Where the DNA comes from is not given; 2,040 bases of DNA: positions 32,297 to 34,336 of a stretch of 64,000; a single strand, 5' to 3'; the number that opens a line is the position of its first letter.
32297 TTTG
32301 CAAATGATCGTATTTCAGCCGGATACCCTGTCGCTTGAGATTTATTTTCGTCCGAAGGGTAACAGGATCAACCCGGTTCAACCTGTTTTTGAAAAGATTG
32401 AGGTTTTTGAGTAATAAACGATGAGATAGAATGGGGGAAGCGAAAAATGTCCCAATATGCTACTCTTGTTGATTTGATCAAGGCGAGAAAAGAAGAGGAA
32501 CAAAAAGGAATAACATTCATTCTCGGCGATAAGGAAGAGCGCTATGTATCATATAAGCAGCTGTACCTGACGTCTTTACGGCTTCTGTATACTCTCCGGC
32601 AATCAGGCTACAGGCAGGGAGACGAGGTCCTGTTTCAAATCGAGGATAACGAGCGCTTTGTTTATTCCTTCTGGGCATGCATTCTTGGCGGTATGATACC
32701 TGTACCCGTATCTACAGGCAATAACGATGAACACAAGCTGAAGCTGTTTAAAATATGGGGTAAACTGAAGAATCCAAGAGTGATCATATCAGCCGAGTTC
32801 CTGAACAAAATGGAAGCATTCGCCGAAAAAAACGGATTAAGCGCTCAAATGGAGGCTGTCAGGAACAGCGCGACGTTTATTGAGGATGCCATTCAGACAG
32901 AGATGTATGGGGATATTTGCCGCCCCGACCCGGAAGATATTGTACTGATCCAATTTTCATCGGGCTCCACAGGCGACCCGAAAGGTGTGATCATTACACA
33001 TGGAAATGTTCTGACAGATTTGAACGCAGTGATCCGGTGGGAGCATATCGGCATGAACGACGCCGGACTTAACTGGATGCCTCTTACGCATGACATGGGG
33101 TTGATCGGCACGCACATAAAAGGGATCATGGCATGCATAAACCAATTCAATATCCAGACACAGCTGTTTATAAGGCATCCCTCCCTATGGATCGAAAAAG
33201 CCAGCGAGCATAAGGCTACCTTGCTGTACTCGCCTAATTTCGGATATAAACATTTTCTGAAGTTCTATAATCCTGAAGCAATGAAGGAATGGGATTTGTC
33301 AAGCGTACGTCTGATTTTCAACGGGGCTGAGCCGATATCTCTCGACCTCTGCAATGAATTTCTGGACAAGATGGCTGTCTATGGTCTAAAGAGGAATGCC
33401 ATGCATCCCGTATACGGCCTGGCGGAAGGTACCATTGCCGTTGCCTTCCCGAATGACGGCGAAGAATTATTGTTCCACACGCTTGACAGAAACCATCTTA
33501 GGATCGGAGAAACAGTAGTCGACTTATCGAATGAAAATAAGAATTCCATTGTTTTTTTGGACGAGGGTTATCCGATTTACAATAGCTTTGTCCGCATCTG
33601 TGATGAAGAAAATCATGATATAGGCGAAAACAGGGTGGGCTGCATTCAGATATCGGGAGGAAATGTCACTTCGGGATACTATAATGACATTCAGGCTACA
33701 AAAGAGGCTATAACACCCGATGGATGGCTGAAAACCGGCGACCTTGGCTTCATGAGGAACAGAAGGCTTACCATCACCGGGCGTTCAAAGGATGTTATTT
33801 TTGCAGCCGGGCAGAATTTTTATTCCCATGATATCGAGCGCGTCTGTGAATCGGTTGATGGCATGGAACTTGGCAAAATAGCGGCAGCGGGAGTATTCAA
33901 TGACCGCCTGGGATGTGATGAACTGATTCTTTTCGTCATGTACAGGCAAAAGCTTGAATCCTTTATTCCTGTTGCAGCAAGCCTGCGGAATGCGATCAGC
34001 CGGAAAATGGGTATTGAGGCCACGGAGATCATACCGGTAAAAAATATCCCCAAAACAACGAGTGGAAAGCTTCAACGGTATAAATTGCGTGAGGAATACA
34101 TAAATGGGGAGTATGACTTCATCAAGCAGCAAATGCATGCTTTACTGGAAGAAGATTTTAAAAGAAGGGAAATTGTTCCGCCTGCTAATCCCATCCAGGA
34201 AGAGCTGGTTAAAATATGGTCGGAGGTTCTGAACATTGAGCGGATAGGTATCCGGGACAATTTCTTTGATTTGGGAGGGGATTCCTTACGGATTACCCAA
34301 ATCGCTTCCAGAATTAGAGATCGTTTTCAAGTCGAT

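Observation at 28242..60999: Orphan FAAL-primed trans-AT PKS/NRPS assembly line (about 33 kb, one promoter, tightly coupled genes)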

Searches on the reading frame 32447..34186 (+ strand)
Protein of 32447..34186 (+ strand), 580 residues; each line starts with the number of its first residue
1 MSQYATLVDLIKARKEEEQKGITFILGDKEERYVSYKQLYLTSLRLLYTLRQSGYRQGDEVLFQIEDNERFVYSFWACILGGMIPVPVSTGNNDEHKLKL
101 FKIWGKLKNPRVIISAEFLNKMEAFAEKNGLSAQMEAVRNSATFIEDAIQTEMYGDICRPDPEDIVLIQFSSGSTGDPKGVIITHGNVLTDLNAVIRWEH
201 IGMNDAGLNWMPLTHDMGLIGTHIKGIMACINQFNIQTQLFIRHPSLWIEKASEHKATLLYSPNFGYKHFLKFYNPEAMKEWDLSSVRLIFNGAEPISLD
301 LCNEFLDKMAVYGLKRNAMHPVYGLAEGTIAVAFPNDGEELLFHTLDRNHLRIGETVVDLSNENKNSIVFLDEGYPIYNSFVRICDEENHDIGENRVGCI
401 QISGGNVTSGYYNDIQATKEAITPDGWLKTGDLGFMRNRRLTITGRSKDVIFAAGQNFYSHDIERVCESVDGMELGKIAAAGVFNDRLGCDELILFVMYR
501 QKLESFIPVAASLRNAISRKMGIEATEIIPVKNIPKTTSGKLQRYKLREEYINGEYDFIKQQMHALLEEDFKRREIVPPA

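Call 52: search_solved_structures(query=window:32447-34186:+, max_evalue=1e-10)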
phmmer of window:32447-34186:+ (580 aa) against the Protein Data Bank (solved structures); distinct sequences matched with E-value up to 1e-10: 87 (the best 60 are shown).
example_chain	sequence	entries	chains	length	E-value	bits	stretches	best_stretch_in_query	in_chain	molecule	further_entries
4r0m_B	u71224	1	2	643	2.4e-87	297.1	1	4-578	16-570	McyG protein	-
6ulw_A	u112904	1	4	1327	4.6e-87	296.1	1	6-570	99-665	Amino acid adenylation domain-containing protein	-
6ulx_A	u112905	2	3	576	4.1e-85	289.7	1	6-554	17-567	Amino acid adenylation domain-containing protein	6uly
3pbk_A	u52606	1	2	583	8.6e-62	212.7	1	52-552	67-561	Fatty Acyl-Adenylate Ligase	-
3kxw_A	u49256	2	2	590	2e-58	201.5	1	4-553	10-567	Saframycin Mx1 synthetase B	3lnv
7r7g_A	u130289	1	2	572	2.5e-58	201.2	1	2-556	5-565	Polyketide synthase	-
7r7f_A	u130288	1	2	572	1.2e-57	199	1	2-556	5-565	Polyketide synthase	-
7r7e_A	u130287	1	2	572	1.7e-57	198.5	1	2-556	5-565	Polyketide synthase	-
5d6j_A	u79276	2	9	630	5.1e-46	160.6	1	52-555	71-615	Acyl-CoA synthase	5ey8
5icr_A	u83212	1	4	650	5.9e-46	160.4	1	52-555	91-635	Acyl-CoA synthase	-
5hm3_A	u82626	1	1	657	2.3e-44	155.1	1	55-483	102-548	Long-chain-fatty-acid--AMP ligase FadD32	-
5ey9_A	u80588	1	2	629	2.3e-44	155.1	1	52-484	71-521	Long-chain-fatty-acid--AMP ligase FadD32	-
5d6n_A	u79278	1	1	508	6.6e-37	130.5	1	52-416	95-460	Acyl-CoA synthase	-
7wua_A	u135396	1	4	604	1e-36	129.9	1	52-547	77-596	Acyl-CoA synthase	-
8hd4_A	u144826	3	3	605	1e-34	123.3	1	34-557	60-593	Long-chain-fatty-acid--AMP ligase FadD23 | Fatty-acid-CoA ligase FadD23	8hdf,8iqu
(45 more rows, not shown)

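Call 53: search_protein_families(library=ncbifam, proteins=[window:32447-34186:+], max_evalue=0.001)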
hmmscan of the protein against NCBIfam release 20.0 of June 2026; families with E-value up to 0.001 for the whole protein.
window:32447-34186:+ (580 aa): 98 families (the best 25 are shown)
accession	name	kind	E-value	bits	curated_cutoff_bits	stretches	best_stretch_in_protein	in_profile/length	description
NF006624.1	PRK09192.1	subfamily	2e-97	326.9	600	1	32-556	43-565/567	fatty acyl-AMP ligase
NF005850.0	PRK07768.1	subfamily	7.8e-89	298.3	572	1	7-548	4-540/545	long-chain-fatty-acid--CoA ligase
NF004282.0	PRK05691.1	subfamily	1.4e-69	233.7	4090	1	12-560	18-567/4334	non-ribosomal peptide synthase/polyketide synthase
NF004510.0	PRK05851.1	equivalog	1.1e-64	218.5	621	1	155-550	144-519/525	long-chain-fatty acid--ACP ligase MbtM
NF038339.3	FAAL_FadD32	equivalog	1.5e-64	218.2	975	1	44-487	62-522/625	long-chain-fatty-acid--AMP ligase FadD32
NF009124.0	PRK12476.1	subfamily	4.3e-64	216.7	922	1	52-557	86-610/612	fatty acyl-AMP ligase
NF040633.1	FadD32_Coryne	exception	2.4e-62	211.1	875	1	56-551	84-612/614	FadD32-like long-chain-fatty-acid--AMP ligase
NF004509.1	PRK05850.1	subfamily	6.5e-62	209.6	775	1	32-557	36-574/578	fatty-acid--AMP ligase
NF004837.0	PRK06187.1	subfamily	7e-51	173.1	476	1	3-556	6-527/531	long-chain-fatty-acid--CoA ligase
NF038337.1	FAAL_FadD21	exception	1.3e-48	165.9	1100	1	35-555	40-573/579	fatty-acid--AMP ligase FAAL21/FadD21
NF005702.0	PRK07514.1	subfamily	3.9e-45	154.1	558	1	6-552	4-501/506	malonyl-CoA synthase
NF038338.1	FAAL_FadD28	exception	1.6e-39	135.7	1100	1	34-557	39-576/580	fatty-acid--AMP ligase FAAL28/FadD28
NF005801.1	PRK07656.1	equivalog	3.8e-35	121.5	657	1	30-491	23-445/500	FadD3 family acyl-CoA ligase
NF004758.0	PRK06087.1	equivalog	1.9e-31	109.1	736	2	365-552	350-536/548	medium-chain fatty-acid--CoA ligase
NF009233.0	PRK12583.1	subfamily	3.1e-31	108.4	832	2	382-552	384-551/558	fatty acid CoA ligase family protein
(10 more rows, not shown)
